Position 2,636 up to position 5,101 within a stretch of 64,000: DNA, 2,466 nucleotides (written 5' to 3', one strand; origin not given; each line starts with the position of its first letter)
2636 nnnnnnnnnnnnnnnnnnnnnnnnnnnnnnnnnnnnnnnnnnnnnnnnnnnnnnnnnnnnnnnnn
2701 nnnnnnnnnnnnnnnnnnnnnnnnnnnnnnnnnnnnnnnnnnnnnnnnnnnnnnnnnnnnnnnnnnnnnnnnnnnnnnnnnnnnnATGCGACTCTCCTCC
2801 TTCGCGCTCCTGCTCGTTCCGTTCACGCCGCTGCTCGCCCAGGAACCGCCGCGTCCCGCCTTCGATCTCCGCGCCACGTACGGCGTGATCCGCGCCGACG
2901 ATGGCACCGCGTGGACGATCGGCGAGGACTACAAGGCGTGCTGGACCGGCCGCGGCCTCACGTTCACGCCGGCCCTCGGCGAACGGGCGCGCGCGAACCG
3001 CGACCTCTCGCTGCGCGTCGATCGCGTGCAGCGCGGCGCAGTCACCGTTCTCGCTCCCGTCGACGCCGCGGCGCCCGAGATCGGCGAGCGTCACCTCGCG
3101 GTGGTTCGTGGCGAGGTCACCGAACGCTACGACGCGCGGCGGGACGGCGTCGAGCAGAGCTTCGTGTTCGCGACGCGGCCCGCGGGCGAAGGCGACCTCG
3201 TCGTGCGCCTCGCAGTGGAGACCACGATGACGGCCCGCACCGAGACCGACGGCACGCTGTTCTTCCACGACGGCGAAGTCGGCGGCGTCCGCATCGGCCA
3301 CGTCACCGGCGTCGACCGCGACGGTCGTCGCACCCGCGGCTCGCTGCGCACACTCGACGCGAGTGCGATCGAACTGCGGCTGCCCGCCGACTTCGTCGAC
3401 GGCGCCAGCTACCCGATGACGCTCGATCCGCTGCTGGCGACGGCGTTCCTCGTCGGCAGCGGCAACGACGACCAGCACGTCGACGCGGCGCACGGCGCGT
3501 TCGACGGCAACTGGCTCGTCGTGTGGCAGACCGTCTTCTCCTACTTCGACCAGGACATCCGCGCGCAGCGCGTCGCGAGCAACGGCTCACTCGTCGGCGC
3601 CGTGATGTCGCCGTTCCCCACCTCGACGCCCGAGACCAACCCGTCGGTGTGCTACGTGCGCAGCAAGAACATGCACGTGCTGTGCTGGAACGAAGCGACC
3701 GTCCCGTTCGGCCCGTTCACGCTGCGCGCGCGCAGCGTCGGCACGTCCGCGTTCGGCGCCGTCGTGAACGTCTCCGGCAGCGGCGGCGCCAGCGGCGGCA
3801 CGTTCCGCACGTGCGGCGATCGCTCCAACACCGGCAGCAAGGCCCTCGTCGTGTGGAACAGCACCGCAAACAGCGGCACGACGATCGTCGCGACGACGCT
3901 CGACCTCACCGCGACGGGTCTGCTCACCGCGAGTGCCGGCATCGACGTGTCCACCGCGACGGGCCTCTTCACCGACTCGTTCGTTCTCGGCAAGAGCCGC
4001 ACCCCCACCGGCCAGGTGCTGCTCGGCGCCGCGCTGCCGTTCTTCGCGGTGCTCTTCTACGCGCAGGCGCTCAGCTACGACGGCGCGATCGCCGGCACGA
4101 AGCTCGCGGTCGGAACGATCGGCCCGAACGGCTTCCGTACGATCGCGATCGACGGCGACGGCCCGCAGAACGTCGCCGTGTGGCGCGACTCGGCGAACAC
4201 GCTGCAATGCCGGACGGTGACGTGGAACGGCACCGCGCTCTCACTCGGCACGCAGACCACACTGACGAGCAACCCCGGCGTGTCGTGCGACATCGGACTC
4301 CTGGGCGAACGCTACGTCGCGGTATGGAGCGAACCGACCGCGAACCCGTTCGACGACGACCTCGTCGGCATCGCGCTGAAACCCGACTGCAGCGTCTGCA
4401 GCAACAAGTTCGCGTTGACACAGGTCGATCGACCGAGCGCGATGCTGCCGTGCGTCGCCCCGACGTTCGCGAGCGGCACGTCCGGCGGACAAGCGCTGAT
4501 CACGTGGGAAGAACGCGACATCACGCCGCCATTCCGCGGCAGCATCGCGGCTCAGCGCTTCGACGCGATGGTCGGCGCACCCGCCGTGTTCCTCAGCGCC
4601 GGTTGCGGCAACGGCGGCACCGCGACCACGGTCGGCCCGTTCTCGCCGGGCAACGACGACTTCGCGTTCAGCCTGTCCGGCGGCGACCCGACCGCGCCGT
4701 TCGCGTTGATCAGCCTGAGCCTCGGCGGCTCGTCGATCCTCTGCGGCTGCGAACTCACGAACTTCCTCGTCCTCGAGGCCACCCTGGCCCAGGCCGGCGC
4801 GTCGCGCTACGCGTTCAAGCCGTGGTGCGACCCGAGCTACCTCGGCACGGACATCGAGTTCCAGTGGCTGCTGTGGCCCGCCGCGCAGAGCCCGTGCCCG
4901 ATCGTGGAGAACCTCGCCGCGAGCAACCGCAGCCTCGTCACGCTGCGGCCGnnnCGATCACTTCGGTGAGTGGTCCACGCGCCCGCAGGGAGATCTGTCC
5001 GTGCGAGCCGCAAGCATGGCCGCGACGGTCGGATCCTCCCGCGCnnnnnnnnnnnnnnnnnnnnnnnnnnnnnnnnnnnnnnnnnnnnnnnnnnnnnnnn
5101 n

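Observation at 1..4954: Tandem array of three paralogous large secreted proteins (family A) with propeller-like repeats and a Cys-rich C-terminal module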

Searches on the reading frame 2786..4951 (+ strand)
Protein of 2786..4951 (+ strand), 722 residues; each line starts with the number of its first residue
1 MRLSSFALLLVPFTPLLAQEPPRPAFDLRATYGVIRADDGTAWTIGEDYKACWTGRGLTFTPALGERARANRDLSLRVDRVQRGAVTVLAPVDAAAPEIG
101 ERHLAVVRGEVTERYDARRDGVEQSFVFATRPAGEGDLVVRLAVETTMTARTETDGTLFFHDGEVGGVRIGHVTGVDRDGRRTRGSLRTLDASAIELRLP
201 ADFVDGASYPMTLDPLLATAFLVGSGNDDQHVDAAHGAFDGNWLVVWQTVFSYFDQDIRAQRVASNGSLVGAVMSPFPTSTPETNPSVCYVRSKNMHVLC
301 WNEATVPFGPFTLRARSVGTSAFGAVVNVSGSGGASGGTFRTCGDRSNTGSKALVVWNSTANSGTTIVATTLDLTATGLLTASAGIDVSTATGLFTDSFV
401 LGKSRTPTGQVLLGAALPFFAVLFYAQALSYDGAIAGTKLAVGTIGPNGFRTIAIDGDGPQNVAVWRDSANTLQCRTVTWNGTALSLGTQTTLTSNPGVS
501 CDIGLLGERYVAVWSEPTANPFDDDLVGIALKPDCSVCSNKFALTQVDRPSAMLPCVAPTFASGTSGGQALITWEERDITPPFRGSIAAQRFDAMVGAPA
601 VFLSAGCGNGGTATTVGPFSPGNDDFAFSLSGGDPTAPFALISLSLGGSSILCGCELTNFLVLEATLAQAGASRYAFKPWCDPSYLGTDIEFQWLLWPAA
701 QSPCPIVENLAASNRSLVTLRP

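Call 6: search_protein_families(library=pfam, proteins=[window:2786-4951:+], max_evalue=1)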
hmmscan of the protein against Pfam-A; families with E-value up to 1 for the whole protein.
window:2786-4951:+ (722 aa): 0 families

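Call 7: search_protein_families(library=ncbifam, proteins=[window:2786-4951:+], max_evalue=1)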
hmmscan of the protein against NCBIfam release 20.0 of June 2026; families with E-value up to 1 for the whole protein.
window:2786-4951:+ (722 aa): 0 families

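Call 9: find_homologous_proteins(query=window:2786-4951:+, max_evalue=0.001)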
Query window:2786-4951:+ (722 aa): 91 proteins with E <= 0.001 among 8000 candidates.
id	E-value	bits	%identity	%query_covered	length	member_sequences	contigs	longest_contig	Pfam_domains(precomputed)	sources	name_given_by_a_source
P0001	0.0e+0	1633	100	100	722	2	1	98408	-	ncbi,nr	ncbi:MAG: hypothetical protein JNK78_10105 [Planctomycetes bacterium]|nr:hypothetical protein [Planc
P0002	0.0e+0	1130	70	100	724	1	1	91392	-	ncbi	-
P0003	1.9e-250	851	58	97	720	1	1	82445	-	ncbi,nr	ncbi:MAG: hypothetical protein JNL08_04470 [Planctomycetes bacterium]|nr:hypothetical protein [Planc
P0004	1.6e-231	789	52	97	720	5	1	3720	-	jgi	jgi:hypothetical protein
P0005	1.8e-215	736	52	100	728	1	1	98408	-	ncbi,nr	ncbi:MAG: hypothetical protein JNK78_10095 [Planctomycetes bacterium]|nr:hypothetical protein [Planc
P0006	3.7e-211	721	52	97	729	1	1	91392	-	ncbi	-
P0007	3.0e-204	699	51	97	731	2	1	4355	-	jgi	jgi:hypothetical protein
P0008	1.3e-162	561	44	96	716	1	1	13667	-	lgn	-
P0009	6.6e-150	519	42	97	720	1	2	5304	-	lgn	-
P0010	4.6e-149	516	41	99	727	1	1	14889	-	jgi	jgi:hypothetical protein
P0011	5.9e-141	489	41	97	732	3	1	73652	-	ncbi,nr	ncbi:MAG: hypothetical protein MUC36_05605 [Planctomycetes bacterium]|nr:hypothetical protein [Planc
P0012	1.7e-139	485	39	96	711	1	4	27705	-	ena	-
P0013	1.3e-116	409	37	98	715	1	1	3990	-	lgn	-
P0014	5.2e-114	400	38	100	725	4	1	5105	-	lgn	-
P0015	3.9e-89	318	33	95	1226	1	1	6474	-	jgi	jgi:hypothetical protein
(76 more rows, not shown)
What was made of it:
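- Checked: Its full form is the 728-aa protein P0005 (locus tag JNK78_10095, call 9).
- The family has 91 word-index hits, all ~710-760 aa. Every hit that carries a source name is a hypothetical protein from a Planctomycetes/Planctomycetota MAG (call 9).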

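Call 14: find_encoding_contigs(protein=P0001, flank=10000, max_places=4)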
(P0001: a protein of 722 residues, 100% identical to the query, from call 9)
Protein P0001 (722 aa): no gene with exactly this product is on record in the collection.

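Call 15: find_encoding_contigs(protein=P0002, flank=10000, max_places=4)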
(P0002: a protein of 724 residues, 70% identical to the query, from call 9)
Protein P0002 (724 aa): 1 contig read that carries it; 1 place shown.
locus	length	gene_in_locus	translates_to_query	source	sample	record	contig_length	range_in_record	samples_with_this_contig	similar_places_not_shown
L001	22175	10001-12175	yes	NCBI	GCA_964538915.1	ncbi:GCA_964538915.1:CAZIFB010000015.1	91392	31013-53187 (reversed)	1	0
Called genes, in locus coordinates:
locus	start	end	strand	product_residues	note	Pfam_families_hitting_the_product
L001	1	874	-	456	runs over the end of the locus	PF01494:FAD_binding_3 (faint), PF00890:FAD_binding_2 (faint), PF01134:GIDA (faint), PF01266:DAO (weak), PF07992:Pyr_redox_2, PF13450:NAD_binding_8 (weak), PF00070:Pyr_redox, PF22366:NDH2_C (weak), +1 more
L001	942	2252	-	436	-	PF02885:Glycos_trans_3N, PF00591:Glycos_transf_3, PF07831:PYNP_C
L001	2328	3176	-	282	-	PF00171:Aldedh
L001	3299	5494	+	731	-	-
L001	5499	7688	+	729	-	-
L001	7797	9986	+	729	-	-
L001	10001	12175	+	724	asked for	-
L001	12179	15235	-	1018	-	PF04542:Sigma70_r2, PF04545:Sigma70_r4 (faint), PF08281:Sigma70_r4_2 (weak), PF02369:Big_1 (faint), PF10670:DUF4198 (faint), PF13620:CarboxypepD_reg (faint), PF17802:SpaA (faint), PF24107:DUF7382 (faint), +2 more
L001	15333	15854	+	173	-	PF04542:Sigma70_r2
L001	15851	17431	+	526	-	-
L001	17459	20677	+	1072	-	PF00069:Pkinase, PF07714:PK_Tyr_Ser-Thr, PF01636:APH (weak)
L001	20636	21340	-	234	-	PF08281:Sigma70_r4_2 (faint), PF04545:Sigma70_r4 (weak)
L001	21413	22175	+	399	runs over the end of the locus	-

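Call 16: find_encoding_contigs(protein=P0005, flank=10000, max_places=4)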
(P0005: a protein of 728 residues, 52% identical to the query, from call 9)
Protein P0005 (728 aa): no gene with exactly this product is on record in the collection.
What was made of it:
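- Tried and rejected: find_encoding_contigs had no record for P0001 or P0005 (calls 14, 16), so the window's own upstream flank could not be read.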

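Call 22: predict_structure(alignment_id=A1)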
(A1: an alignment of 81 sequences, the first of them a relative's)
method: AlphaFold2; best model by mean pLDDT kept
length: 722 residues; sequences in the alignment: 81
mean_pLDDT: 93.1   pTM: 0.91
mean pLDDT of the five models: 93.1, 93.0, 92.7, 92.4, 91.8
residues with pLDDT >= 90: 601; 70-90: 92; 50-70: 22; < 50: 7
segments of 3 or more residues with pLDDT < 50: 1-4
pLDDT, mean of each block of 10 residues (from residue 1): 48 52 79 95 96 96 95 97 97 92 95 97 98 98 98 97 96 98 98 97 98 97 77 97 97 96 94 90 97 98 93 96 94 88 98 96 86 98 96 93 97 93 96 97 89 96 96 97 97 94 95 95 93 92 84 96 93 94 91 87 96 94 92 98 94 94 97 95 89 97 93 96 76
secondary structure, 60 per line:
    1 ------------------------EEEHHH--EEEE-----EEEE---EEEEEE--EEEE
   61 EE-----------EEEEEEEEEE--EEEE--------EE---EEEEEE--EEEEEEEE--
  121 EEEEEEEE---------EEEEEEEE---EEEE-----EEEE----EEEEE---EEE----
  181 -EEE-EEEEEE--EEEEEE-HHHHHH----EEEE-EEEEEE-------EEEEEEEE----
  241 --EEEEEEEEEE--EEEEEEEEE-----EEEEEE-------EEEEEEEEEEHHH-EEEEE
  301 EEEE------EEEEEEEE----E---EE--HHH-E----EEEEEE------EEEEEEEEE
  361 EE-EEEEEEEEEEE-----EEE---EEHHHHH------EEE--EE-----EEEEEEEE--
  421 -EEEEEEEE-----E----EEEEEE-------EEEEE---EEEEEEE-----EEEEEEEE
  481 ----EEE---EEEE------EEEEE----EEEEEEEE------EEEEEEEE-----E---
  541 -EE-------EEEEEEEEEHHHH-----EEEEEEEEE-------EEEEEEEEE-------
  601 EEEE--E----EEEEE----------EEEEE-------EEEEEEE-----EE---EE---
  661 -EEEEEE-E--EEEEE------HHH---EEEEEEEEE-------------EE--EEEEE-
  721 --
elements in order (helices of 4 or more, strands of 3 or more residues): E25-27 E33-36 E42-45 E49-54 E57-62 E74-83 E86-89 E103-108 E111-118 E121-128 E138-145 E149-152 E158-161 E166-170 E174-176 E182-184 E186-191 E194-199 H201-206 E211-214 E216-221 E229-236 E243-252 E255-263 E269-274 E282-291 E296-304 E311-318 E340-345 E352-362 E364-374 E380-382 H388-392 E399-401 E411-418 E422-429 E440-445 E453-457 E461-467 E473-480 E485-487 E491-494 E501-505 E510-517 E524-531 E551-559 H560-563 E569-577 E585-593 E601-604 E612-616 E627-631 E639-645 E662-667 E672-676 E689-697 E715-719
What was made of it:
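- The model is rigid across domains (pTM 0.91, call 22).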

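Call 37: search_solved_structures(query=A1, max_evalue=10, show_alignments=2)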
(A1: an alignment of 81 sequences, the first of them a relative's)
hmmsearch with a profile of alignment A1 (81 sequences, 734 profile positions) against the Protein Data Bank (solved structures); distinct sequences matched with E-value up to 10: 0.
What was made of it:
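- Closest known: CylK. Different: Identity is 12%, and there is no sequence-level hit (call 37).
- The family profile gives no PDB sequence hit at E<=10 (call 37).
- Tried and rejected: Profile against PDB sequences: no hit at E<=10 (call 37).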

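Call 48: find_related_loci(query=A4, collection=genome_contigs, flank=6000)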
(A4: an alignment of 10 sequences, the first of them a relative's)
Query A4 (722 aa) in genome_contigs; peptide patterns used: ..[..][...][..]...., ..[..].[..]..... (x = any residue, [..] = any of these).
90 stretches matched a pattern; 80 encode a relative of the query (tblastn E <= 1e-3); 79 distinct loci.
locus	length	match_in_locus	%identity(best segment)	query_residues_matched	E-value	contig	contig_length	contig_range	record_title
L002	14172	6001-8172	70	1-722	0e+0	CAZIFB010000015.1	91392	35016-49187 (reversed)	MAG TPA_asm: uncultured candidatus Brocadiaceae bacterium isolate SRP237561_co1_222 genome assembly, contig: NODE_320_le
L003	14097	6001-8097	58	26-722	0e+0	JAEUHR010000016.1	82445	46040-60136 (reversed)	MAG: Planctomycetota bacterium isolate new MAG-22 k141_798860, whole genome shotgun sequence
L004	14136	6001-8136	32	15-720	1e-74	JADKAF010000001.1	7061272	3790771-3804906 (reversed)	MAG: Planctomycetota bacterium isolate Lyne_18-Q3-R50-59_MAXAC.409 tig00000050-10-70511450, whole genome shotgun sequenc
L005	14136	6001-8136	33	15-720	1e-73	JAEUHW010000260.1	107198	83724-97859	MAG: Planctomycetota bacterium isolate new MAG-27 k141_3274573, whole genome shotgun sequence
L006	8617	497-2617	31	28-720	1e-70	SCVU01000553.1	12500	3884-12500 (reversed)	MAG: Planctomycetota bacterium isolate GW928_bin.9 GW928_bin.9-29176-1, whole genome shotgun sequence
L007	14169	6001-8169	29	5-714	9e-63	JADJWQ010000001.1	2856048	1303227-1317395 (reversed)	MAG: Planctomycetota bacterium isolate Kalu_18-Q3-R12-55_BAT3C.357 tig00000483-10-28528790, whole genome shotgun sequenc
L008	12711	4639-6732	31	39-720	3e-67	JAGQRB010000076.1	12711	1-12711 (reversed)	MAG: Planctomycetota bacterium isolate HKST-UBA81 k127_331051, whole genome shotgun sequence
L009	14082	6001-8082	32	37-720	5e-60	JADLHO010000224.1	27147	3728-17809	MAG: Planctomycetota bacterium isolate SJ480 c_000001300515, whole genome shotgun sequence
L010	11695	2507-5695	33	32-720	6e-60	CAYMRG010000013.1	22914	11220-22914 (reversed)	MAG TPA_asm: uncultured candidatus Brocadiaceae bacterium isolate SRP298887_co1_71 genome assembly, contig: NODE_2019_le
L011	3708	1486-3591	30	39-720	7e-60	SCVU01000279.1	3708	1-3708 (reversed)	MAG: Planctomycetota bacterium isolate GW928_bin.9 GW928_bin.9-14471-1, whole genome shotgun sequence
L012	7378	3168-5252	30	15-711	2e-57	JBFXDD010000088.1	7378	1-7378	MAG: Planctomycetota bacterium isolate CA_2019_TPBS_85 NODE_37440_length_7378_cov_79.008275_TPBS, whole genome shotgun s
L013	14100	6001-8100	29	16-720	3e-53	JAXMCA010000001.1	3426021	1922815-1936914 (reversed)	MAG: Planctomycetota bacterium isolate STL-PLA50 C1.132.fa-1, whole genome shotgun sequence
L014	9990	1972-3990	30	44-715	1e-51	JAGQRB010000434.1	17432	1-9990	MAG: Planctomycetota bacterium isolate HKST-UBA81 k127_1795661, whole genome shotgun sequence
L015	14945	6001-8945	29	3-714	9e-51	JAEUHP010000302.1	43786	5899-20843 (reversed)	MAG: Planctomycetota bacterium isolate new MAG-20 k141_1365533, whole genome shotgun sequence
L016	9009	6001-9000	28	6-714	2e-53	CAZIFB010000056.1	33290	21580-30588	MAG TPA_asm: uncultured candidatus Brocadiaceae bacterium isolate SRP237561_co1_222 genome assembly, contig: NODE_1888_l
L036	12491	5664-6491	33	37-316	4e-26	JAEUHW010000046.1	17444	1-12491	MAG: Planctomycetota bacterium isolate new MAG-27 k141_1539320, whole genome shotgun sequence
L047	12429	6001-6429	41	1-148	1e-18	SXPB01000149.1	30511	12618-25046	MAG: Planctomycetia bacterium isolate F1-120-MAGs241 F1-120__c380161, whole genome shotgun sequence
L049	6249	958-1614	32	43-260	6e-18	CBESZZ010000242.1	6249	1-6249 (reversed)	MAG TPA_asm: uncultured bacterium isolate SRR17063066_binner13_Refined_64 genome assembly, contig: ERZ25083849.13790, wh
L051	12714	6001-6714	31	43-280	1e-17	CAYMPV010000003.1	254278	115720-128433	MAG TPA_asm: uncultured candidatus Brocadiaceae bacterium isolate SRP329715_co2_17 genome assembly, contig: NODE_58_leng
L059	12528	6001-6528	34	43-217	3e-15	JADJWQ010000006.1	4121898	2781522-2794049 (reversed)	MAG: Planctomycetota bacterium isolate Kalu_18-Q3-R12-55_BAT3C.357 tig00100774-10-41172970, whole genome shotgun sequenc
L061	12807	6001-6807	32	16-275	9e-15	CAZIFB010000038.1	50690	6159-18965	MAG TPA_asm: uncultured candidatus Brocadiaceae bacterium isolate SRP237561_co1_222 genome assembly, contig: NODE_905_le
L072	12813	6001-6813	30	43-305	5e-13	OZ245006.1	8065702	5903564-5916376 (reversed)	MAG: Planctomycetota bacterium isolate 38a7a2fe-8a90-4c6b-bc07-7099b689307d genome assembly, chromosome: 1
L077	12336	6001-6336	38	108-216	3e-11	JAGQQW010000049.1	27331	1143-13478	MAG: Planctomycetota bacterium isolate HKST-UBA76 NODE_49_length_27331_cov_3.973949, whole genome shotgun sequence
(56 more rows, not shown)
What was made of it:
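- Nearly all come from uncultured Planctomycetota MAGs, with several loci per genome (call 48).
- Tried and rejected: It worked with the 10 closest members (call 48), which biases the loci towards close relatives.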

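Call 51: search_protein_families(library=pfam, proteins=[L003:1924-3570:-, L036:8093-9736:+, L047:9240-11675:+, L059:2783-5707:+, L051:8308-9783:+, L049:3414-4538:+, L061:2754-3851:-, L072:8170-10857:-, L077:8012-9094:+, L014:7396-8583:-], max_evalue=0.01)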
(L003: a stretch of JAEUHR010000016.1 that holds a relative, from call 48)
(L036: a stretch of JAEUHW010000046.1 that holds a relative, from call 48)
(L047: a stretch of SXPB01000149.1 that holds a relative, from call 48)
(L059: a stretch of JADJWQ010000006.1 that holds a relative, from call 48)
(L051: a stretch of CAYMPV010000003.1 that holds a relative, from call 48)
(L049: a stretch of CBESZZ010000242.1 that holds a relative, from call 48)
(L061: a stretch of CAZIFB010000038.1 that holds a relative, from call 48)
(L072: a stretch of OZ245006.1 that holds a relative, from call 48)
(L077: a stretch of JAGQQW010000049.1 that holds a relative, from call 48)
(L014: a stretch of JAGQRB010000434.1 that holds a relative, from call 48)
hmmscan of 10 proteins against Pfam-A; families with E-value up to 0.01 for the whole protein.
L003:1924-3570:- (549 aa): 2 families
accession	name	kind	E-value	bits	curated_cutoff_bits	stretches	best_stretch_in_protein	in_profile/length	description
PF07676.18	PD40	-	1.6e-07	31.6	20.9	0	40-62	7-30/38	WD40-like Beta Propeller Repeat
PF16671.10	ACD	-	0.00012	21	27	1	95-131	113-148/386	Actin cross-linking domain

L036:8093-9736:+ (548 aa): 4 families
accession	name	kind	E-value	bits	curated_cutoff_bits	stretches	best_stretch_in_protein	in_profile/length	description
PF01839.29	FG-GAP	-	9.6e-52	172.6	22.1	7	89-126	1-36/37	FG-GAP repeat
PF13517.12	FG-GAP_3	-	5.3e-18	65.8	26.9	3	44-109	1-61/61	FG-GAP-like repeat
PF14312.12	FG-GAP_2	-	1e-09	38.9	23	1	310-351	15-49/49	FG-GAP repeat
PF23727.1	Beta-prop_FAM234A_B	-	0.0053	15.8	26.4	0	179-247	103-167/467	FAM234A/B beta-propeller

L047:9240-11675:+ (812 aa): 5 families
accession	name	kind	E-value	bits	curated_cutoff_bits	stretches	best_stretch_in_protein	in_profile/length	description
PF12768.13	Rax2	-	2e-08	34.4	28.8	1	413-560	23-180/254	Rax2 C-terminal beta propeller domain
PF17164.10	DUF5122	-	7e-07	29.8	27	0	655-670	2-19/36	Domain of unknown function (DUF5122) beta-propeller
PF00400.38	WD40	-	1.7e-05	25.6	27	0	133-155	8-29/39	WD domain, G-beta repeat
PF19565.4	DUF6087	-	2.5e-05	24.9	27.1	0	341-363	37-59/99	Family of unknown function (DUF6087)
PF19193.6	Tectonin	-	0.00024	21.1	30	0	491-544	19-67/216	Tectonin domain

L059:2783-5707:+ (975 aa): 8 families
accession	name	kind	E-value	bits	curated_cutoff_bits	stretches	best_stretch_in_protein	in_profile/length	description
PF13927.12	Ig_3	-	1.3e-17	64.5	30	2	190-258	1-78/78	Immunoglobulin domain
PF18911.6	PKD_4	-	2.5e-13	50.3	27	2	535-606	4-76/85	PKD domain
PF13385.13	Laminin_G_3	-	8.7e-12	45.9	27.6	1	695-835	14-150/151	Concanavalin A-like lectin/glucanases superfamily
PF07679.22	I-set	-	1.7e-10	41.3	23.7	0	363-429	3-78/90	Immunoglobulin I-set domain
PF13895.12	Ig_2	-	1.6e-09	38.3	27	1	383-442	22-79/79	Immunoglobulin domain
PF00801.26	PKD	-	1.4e-06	28.7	23.5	1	540-603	5-70/80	PKD domain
PF19408.5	PKD_6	-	0.0015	19.3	25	0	286-349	12-76/82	PKD-like domain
PF19081.6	Ig_7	-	0.0027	18.4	27.3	0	280-310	7-34/84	Ig-like domain CHU_C associated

L051:8308-9783:+ (492 aa): 1 family
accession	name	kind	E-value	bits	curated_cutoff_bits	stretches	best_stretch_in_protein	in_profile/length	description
PF13365.12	Trypsin_2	-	4.5e-05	24.7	27.6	1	163-317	4-144/144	Trypsin-like peptidase domain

L049:3414-4538:+ (375 aa): 1 family
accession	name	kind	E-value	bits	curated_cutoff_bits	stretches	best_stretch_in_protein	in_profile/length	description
PF13385.13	Laminin_G_3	-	1.4e-26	93.9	27.6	1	32-196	3-150/151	Concanavalin A-like lectin/glucanases superfamily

L061:2754-3851:- (366 aa): 0 families

L072:8170-10857:- (896 aa): 2 families
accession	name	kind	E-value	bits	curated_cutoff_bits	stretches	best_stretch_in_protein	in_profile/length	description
PF13517.12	FG-GAP_3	-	1.4e-91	301.5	26.9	14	100-164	1-61/61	FG-GAP-like repeat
PF01839.29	FG-GAP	-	1.4e-35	121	22.1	6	205-230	4-36/37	FG-GAP repeat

L077:8012-9094:+ (361 aa): 0 families

L014:7396-8583:- (396 aa): 3 families
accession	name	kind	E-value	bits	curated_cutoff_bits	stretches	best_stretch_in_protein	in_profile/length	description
PF17164.10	DUF5122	-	8e-17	61.7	27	2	137-160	2-25/36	Domain of unknown function (DUF5122) beta-propeller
PF12768.13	Rax2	-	4.7e-10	39.7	28.8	2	171-245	20-96/254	Rax2 C-terminal beta propeller domain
PF19565.4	DUF6087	-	4.6e-05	24.1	27.1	0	16-35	45-64/99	Family of unknown function (DUF6087)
